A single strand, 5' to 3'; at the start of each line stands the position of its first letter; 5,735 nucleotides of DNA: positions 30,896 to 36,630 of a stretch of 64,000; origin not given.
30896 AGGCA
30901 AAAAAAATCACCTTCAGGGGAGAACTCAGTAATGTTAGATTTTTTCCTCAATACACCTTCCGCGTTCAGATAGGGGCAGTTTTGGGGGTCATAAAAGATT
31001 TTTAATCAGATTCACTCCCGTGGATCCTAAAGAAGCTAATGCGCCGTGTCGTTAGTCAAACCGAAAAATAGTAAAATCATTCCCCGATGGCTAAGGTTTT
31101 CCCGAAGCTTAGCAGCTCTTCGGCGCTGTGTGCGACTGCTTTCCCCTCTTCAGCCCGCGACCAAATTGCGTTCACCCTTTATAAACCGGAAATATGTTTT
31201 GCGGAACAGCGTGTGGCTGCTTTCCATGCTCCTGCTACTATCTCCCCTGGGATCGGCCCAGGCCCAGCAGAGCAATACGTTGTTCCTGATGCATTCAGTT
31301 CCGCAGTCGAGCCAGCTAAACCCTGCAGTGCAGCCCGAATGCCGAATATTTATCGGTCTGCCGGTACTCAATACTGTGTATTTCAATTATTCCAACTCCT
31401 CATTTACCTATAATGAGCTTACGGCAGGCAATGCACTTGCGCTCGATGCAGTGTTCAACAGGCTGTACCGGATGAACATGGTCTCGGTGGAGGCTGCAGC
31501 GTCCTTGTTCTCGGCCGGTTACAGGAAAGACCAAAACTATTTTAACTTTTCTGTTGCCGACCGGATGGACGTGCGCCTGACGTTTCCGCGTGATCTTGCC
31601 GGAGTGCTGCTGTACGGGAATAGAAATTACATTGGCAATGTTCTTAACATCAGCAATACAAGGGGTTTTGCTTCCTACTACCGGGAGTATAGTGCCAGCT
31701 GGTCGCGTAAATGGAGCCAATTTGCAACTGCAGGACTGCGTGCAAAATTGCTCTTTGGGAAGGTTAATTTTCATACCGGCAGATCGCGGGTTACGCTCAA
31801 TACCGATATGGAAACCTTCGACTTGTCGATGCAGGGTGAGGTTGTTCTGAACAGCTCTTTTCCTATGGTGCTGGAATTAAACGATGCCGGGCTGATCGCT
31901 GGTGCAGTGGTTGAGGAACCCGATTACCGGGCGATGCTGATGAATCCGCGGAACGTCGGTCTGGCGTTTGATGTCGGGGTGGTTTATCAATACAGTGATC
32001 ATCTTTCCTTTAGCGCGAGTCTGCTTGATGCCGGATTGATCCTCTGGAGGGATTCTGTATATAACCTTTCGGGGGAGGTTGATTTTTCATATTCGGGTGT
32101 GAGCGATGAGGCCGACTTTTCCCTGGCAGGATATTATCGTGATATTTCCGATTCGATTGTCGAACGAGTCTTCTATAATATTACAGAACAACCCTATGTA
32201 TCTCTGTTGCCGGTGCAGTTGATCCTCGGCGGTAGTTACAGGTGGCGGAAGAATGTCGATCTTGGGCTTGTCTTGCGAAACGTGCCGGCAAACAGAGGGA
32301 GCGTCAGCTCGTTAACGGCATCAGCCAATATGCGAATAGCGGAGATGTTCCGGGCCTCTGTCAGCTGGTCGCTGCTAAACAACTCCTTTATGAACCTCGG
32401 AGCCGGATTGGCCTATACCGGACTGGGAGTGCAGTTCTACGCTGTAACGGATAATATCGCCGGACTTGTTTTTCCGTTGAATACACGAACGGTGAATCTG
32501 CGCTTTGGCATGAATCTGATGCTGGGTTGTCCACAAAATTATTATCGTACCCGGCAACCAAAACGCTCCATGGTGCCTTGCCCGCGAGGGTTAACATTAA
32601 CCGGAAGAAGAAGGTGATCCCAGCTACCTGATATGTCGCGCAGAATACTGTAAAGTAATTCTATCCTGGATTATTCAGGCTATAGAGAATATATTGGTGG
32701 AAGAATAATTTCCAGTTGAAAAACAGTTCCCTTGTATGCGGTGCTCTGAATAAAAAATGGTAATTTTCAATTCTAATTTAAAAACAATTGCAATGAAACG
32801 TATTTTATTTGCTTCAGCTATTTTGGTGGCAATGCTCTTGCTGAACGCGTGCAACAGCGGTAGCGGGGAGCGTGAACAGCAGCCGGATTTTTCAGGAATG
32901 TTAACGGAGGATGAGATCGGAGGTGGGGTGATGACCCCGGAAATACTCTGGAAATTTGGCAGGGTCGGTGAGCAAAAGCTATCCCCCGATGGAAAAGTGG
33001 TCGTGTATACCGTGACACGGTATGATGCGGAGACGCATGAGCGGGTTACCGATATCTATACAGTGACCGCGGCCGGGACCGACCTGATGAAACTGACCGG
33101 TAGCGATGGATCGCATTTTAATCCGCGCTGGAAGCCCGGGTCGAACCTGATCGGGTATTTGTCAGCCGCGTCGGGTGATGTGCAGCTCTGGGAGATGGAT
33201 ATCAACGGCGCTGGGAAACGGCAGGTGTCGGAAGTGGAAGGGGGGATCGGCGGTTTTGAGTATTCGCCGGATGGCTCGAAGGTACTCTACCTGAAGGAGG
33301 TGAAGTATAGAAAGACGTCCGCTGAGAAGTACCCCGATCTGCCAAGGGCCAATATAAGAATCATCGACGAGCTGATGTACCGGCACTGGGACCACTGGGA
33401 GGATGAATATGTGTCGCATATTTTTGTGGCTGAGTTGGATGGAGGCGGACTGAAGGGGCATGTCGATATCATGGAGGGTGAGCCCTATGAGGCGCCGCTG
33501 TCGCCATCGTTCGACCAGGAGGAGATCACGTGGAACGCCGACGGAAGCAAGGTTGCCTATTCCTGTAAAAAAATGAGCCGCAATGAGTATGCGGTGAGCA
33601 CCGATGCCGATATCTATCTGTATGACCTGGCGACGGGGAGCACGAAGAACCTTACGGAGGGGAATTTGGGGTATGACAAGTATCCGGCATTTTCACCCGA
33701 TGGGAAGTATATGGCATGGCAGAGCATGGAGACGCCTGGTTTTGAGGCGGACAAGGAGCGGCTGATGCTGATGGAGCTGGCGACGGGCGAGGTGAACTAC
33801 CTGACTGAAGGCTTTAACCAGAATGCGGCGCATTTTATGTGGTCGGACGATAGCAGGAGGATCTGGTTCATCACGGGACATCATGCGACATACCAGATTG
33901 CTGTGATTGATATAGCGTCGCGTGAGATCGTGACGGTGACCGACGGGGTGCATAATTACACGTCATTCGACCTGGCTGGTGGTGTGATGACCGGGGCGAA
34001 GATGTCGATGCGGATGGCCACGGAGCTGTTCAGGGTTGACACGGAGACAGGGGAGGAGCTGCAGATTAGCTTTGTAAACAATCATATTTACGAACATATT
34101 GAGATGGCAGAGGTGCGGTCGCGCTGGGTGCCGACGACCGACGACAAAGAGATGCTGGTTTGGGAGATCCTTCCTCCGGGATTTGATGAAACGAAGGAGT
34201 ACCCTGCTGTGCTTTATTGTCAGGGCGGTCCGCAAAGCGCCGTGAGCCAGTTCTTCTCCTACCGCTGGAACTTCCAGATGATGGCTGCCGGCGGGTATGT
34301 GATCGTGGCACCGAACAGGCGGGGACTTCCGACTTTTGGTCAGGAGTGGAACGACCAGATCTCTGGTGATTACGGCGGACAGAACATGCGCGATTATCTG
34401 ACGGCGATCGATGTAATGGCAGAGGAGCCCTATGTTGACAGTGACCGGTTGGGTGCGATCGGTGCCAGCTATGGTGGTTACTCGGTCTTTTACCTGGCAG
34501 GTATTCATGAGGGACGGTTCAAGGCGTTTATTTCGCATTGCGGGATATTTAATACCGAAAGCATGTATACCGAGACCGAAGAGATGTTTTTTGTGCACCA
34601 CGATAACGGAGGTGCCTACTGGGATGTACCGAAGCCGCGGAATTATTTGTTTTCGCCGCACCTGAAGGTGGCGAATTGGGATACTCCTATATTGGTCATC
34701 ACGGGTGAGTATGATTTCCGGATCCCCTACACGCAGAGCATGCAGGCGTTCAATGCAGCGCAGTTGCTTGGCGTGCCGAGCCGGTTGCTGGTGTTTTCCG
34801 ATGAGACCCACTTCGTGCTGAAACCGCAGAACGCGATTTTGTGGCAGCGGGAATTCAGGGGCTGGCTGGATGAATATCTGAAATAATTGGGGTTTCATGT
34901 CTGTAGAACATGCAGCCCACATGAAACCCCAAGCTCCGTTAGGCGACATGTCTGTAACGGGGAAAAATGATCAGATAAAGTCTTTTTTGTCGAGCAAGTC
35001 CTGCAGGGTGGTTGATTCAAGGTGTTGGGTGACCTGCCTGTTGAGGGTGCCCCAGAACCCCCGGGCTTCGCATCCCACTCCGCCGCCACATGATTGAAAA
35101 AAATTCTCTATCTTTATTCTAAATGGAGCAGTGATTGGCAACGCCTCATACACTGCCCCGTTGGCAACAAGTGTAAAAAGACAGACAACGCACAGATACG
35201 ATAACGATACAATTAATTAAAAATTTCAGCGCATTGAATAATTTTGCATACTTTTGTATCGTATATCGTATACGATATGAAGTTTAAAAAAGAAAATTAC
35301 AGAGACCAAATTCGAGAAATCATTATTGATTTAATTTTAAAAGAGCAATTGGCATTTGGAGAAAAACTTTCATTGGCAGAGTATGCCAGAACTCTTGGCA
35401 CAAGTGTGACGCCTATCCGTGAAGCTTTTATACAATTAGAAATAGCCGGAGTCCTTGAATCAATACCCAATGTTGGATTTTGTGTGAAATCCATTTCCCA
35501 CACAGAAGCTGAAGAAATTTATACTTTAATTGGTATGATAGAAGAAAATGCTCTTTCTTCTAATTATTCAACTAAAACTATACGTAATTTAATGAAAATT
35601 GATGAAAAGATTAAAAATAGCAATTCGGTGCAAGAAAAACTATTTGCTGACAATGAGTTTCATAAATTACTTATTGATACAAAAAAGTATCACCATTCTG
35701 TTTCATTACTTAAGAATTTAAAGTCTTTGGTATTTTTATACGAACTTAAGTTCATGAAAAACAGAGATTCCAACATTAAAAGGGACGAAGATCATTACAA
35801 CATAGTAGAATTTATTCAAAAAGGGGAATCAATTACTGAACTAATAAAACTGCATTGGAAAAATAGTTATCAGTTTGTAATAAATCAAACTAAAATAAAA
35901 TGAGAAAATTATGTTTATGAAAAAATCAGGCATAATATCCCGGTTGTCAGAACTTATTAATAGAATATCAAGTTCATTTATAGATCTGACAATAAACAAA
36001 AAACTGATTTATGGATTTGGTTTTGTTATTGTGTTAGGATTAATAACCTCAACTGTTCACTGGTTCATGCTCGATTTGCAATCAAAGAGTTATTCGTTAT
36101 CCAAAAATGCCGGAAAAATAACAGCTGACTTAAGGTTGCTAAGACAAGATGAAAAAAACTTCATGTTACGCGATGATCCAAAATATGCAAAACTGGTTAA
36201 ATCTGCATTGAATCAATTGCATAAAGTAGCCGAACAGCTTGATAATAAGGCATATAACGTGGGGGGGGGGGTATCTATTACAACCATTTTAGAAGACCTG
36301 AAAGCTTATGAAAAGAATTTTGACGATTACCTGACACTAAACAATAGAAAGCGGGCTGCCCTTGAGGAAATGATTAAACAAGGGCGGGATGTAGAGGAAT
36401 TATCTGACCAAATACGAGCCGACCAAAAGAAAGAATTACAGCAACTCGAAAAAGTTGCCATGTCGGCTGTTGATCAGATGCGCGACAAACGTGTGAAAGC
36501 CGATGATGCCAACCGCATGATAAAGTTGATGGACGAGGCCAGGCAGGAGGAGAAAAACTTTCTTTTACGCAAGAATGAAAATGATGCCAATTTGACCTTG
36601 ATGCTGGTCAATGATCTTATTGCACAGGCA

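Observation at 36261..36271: In-frame G11 homopolymer early in the sensor kinase gene: candidate phase-variation switch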

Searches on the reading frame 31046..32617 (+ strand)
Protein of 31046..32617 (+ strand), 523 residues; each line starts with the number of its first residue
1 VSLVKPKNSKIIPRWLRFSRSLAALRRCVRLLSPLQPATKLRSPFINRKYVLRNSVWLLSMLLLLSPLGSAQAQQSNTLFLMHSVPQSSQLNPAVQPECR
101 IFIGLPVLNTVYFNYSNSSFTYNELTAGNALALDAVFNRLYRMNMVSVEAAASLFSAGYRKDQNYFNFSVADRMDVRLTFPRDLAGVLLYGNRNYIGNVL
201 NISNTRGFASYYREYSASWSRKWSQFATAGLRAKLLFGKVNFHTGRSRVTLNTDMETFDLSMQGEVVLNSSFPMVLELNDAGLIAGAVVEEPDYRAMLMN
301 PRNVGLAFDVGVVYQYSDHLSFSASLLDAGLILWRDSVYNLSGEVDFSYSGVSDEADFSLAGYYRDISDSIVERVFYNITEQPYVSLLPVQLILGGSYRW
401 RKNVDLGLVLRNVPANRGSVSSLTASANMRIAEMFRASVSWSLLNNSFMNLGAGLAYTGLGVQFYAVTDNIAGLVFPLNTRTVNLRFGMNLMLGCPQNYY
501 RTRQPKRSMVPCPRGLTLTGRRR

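Call 6: search_protein_families(library=pfam, proteins=[window:31046-32617:+], max_evalue=0.01)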
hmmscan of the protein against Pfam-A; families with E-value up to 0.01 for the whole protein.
window:31046-32617:+ (523 aa): 1 family
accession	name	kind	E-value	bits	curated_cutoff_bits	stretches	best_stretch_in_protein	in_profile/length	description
PF18990.6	DUF5723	-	2.4e-73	248.4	26.8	1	93-469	1-376/376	Family of unknown function (DUF5723)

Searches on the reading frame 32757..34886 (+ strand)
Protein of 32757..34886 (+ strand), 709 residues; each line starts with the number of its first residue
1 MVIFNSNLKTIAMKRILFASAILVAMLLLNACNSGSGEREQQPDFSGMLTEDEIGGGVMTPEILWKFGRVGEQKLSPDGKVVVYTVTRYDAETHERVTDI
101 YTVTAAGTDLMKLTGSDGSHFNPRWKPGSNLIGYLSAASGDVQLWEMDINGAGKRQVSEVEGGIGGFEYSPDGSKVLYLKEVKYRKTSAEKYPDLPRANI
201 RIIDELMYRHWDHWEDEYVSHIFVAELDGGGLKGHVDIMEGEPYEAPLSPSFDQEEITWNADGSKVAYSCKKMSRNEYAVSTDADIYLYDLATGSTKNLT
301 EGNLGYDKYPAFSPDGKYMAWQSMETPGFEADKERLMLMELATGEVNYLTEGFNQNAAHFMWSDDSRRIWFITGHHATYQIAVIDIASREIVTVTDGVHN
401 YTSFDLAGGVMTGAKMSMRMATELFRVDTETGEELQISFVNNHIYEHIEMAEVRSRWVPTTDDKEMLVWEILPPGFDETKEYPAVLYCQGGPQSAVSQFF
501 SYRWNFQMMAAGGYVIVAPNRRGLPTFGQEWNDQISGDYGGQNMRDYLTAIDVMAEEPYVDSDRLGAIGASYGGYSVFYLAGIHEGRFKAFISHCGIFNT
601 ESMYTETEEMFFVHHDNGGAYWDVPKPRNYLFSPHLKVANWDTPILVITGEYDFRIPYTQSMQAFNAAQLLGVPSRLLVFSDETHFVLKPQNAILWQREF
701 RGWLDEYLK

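Call 6: search_protein_families(library=pfam, proteins=[window:32757-34886:+], max_evalue=0.01)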
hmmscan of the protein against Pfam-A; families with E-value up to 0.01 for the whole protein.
window:32757-34886:+ (709 aa): 9 families
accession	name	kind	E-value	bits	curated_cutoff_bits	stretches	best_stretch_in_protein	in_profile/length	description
PF00326.27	Peptidase_S9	-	1.7e-51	175.2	22.6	1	501-709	2-211/213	Prolyl oligopeptidase family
PF07676.18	PD40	-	1.5e-11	44.4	20.9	1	305-326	9-30/38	WD40-like Beta Propeller Repeat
PF00561.26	Abhydrolase_1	-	7.2e-09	36.1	25.8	1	483-610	1-115/245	alpha/beta hydrolase fold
PF02129.25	Peptidase_S15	-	1.5e-07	31.8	23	1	471-606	9-139/262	X-Pro dipeptidyl-peptidase (S15 family)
PF01738.24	DLH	-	1.2e-05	25.5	21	1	542-692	76-193/217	Dienelactone hydrolase family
PF25174.1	Beta-prop_THOC3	-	2.7e-05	23.8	305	1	279-388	64-160/272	THOC3 beta-propeller domain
PF00756.26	Esterase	-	0.0001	22.6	22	1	465-608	7-154/251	Putative esterase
PF00930.27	DPPIV_N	-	0.00018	20.8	22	0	261-320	2-58/354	Dipeptidyl peptidase IV (DPP IV) N-terminal region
PF20434.5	BD-FAE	-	0.0079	16.2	26.8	0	628-663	175-210/215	BD-FAE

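Call 20: find_encoding_contigs(protein=window:32757-34886:+, flank=4000, max_places=10)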
Protein window:32757-34886:+ (709 aa): no gene with exactly this product is on record in the collection.

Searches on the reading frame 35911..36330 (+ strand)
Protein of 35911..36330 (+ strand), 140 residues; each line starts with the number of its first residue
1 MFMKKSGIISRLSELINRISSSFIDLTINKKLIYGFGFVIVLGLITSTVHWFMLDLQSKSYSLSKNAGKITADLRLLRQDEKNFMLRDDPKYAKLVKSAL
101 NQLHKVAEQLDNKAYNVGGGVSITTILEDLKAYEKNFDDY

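Call 6: search_protein_families(library=pfam, proteins=[P0001], max_evalue=0.01)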
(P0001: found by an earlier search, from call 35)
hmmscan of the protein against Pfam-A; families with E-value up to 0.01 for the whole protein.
P0001 (1069 aa): 3 families
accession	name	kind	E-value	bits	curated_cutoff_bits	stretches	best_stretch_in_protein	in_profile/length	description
PF02518.31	HATPase_c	-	4e-23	82.4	26.4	1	960-1068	2-108/111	Histidine kinase-, DNA gyrase B-, and HSP90-like ATPase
PF00512.31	HisKA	-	8e-11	42.3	26.9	1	852-916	3-64/66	His Kinase A (phospho-acceptor) domain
PF00672.30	HAMP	-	8.7e-07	29.6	25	1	769-820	1-51/53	HAMP domain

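Call 12: find_homologous_proteins(query=P0001)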
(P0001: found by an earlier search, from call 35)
Query P0001 (1069 aa): 551 proteins with E <= 0.001 among 8000 candidates; the best 120 are listed.
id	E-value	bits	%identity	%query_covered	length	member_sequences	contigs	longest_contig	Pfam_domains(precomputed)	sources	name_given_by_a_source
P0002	0.0e+0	1893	83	82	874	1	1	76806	PF00672.31,PF02518.32,PF00512.32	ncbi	ncbi:MAG: ATP-binding protein, partial [Bacteroidales bacterium]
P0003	1.5e-248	845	55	67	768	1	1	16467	PF02518.32,PF00512.32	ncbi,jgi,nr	ncbi:MAG: sensor histidine kinase [Stygiobacter sp.]|nr:MAG: sensor histidine kinase [Stygiobacter s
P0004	1.6e-164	567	42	55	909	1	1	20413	PF00672.31,PF02518.32,PF16591.12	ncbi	-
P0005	2.4e-164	567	41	52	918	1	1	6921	PF00672.31,PF13581.13,PF02518.32,PF16591.12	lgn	-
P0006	2.7e-149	517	42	55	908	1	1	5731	PF00672.31,PF02518.32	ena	-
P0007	9.7e-145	502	41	55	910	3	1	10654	PF00672.31,PF02518.32,PF16591.12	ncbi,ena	-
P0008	4.0e-143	497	41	55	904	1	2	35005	PF00672.31,PF02518.32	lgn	-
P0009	1.6e-142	495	41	54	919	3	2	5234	PF00672.31,PF02518.32,PF16591.12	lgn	-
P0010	8.9e-137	476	34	83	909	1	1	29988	PF00672.31,PF02518.32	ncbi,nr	ncbi:HAMP domain-containing protein [Sulfurimonas sp. MAG313]|nr:ATP-binding protein [Sulfurimonas s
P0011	5.1e-118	413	42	50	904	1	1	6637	PF00672.31,PF02518.32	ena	-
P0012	5.2e-118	413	33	75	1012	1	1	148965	PF00672.31,PF02518.32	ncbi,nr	ncbi:HAMP domain-containing protein [Sulfurimonas sp. SAG-AH-194-C21]|nr:ATP-binding protein [Sulfur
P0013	8.7e-117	409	43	50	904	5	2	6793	PF00672.31,PF02518.32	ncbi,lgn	-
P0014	3.4e-113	398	40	55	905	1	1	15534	PF00672.31,PF02518.32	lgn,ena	-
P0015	5.5e-113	397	42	55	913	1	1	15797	PF00672.31,PF02518.32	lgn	-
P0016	2.0e-112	395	40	54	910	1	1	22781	PF00672.31,PF02518.32,PF16591.12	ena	-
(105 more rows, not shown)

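Call 17: find_encoding_contigs(protein=P0001, flank=3000)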
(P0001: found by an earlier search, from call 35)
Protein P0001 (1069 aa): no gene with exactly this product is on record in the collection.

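Call 23: find_homologous_proteins(query=window:35911-36330:+, max_evalue=0.001)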
Query window:35911-36330:+ (140 aa): 1 proteins with E <= 0.001 among 34 candidates.
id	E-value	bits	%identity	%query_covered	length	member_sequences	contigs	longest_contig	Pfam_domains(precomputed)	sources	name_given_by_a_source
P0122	2.4e-68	246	100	84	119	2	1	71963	-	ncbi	ncbi:MAG: hypothetical protein WDZ47_12440, partial [Bacteroidales bacterium]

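Call 24: find_encoding_contigs(protein=P0122, flank=3000)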
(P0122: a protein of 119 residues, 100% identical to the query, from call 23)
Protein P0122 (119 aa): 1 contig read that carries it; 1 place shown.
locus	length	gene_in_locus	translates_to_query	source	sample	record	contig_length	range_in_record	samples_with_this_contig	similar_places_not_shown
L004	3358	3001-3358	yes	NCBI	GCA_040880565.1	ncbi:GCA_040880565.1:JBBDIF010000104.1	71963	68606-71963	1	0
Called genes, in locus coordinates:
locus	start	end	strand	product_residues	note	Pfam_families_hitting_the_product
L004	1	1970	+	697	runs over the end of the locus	PF07676:PD40 (faint), PF25174:Beta-prop_THOC3 (faint), PF26549:Tricorn_N (weak), PF26550:Tricorn_2nd, PF26549:Tricorn_N, PF02129:Peptidase_S15 (faint), PF00561:Abhydrolase_1 (faint), PF00326:Peptidase_S9, +1 more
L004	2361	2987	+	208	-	PF00392:GntR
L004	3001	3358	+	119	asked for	?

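Call 35: list_cluster_members(proteins=[P0122, P0002])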
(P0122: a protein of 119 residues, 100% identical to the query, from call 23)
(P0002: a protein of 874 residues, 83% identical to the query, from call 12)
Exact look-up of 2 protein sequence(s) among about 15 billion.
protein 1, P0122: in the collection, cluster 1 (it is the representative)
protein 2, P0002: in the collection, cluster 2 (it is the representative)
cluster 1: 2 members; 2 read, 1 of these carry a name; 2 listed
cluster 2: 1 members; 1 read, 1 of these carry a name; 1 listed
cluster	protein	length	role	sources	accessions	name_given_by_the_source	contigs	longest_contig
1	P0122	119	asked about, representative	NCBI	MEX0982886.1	MAG: hypothetical protein WDZ47_12440, partial [Bacteroidales bacterium]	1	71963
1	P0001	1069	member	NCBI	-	-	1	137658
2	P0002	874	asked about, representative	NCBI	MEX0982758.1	MAG: ATP-binding protein, partial [Bacteroidales bacterium]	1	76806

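Call 69: find_encoding_contigs(protein=P0003, flank=5000, max_places=3)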
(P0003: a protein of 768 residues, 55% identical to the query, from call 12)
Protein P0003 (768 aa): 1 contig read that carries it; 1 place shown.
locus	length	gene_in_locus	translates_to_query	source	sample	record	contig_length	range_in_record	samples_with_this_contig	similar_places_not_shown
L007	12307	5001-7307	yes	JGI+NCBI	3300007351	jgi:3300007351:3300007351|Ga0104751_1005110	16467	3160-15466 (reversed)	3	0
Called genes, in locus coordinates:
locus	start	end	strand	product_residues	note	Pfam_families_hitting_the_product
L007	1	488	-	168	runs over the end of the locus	PF00565:SNase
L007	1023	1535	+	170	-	PF08291:Peptidase_M15_3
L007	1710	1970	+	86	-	-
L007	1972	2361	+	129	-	PF11351:GTA_holin_3TM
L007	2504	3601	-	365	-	PF08843:AbiEii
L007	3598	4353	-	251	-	PF20217:DUF6577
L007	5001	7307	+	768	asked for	PF00512:HisKA, PF02518:HATPase_c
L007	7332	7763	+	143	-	PF00072:Response_reg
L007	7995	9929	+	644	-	PF00072:Response_reg, PF08447:PAS_3, PF13426:PAS_9 (faint), PF00989:PAS (weak), PF08448:PAS_4, PF00512:HisKA, PF02518:HATPase_c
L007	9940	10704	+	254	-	PF00072:Response_reg, PF04397:LytTR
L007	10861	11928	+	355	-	PF00072:Response_reg, PF00512:HisKA, PF02518:HATPase_c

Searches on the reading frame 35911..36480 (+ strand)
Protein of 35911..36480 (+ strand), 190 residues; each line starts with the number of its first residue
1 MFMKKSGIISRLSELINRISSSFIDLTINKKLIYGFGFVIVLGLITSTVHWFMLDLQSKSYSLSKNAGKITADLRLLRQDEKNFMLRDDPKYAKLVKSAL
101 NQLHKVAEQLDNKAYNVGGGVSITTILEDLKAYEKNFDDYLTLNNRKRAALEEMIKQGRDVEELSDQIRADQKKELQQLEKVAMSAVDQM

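Call 21: find_related_loci(query=window:35911-36480:+, collection=genome_contigs, flank=3000)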
Query window:35911-36480:+ (190 aa) in genome_contigs; peptide patterns used: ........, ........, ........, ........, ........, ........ (x = any residue, [..] = any of these).
59 stretches matched a pattern; 1 encode a relative of the query (tblastn E <= 1e-3); 1 distinct loci.
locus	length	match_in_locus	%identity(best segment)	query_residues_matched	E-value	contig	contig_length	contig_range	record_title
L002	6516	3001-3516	22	11-181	4e-11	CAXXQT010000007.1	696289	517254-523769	MAG: Thermoguttaceae bacterium isolate 6d2dc2d4-6dd0-4c87-b5e3-0172890c642a genome assembly, contig: contig_7, whole gen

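Call 22: find_related_loci(query=window:35911-36480:+, collection=metagenome_contigs, flank=3000)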
Query window:35911-36480:+ (190 aa) in metagenome_contigs; peptide patterns used: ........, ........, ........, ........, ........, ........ (x = any residue, [..] = any of these).
76 stretches matched a pattern; 1 encode a relative of the query (tblastn E <= 1e-3); 1 distinct loci.
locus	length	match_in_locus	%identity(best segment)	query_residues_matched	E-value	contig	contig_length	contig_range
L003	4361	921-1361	31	37-181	2e-13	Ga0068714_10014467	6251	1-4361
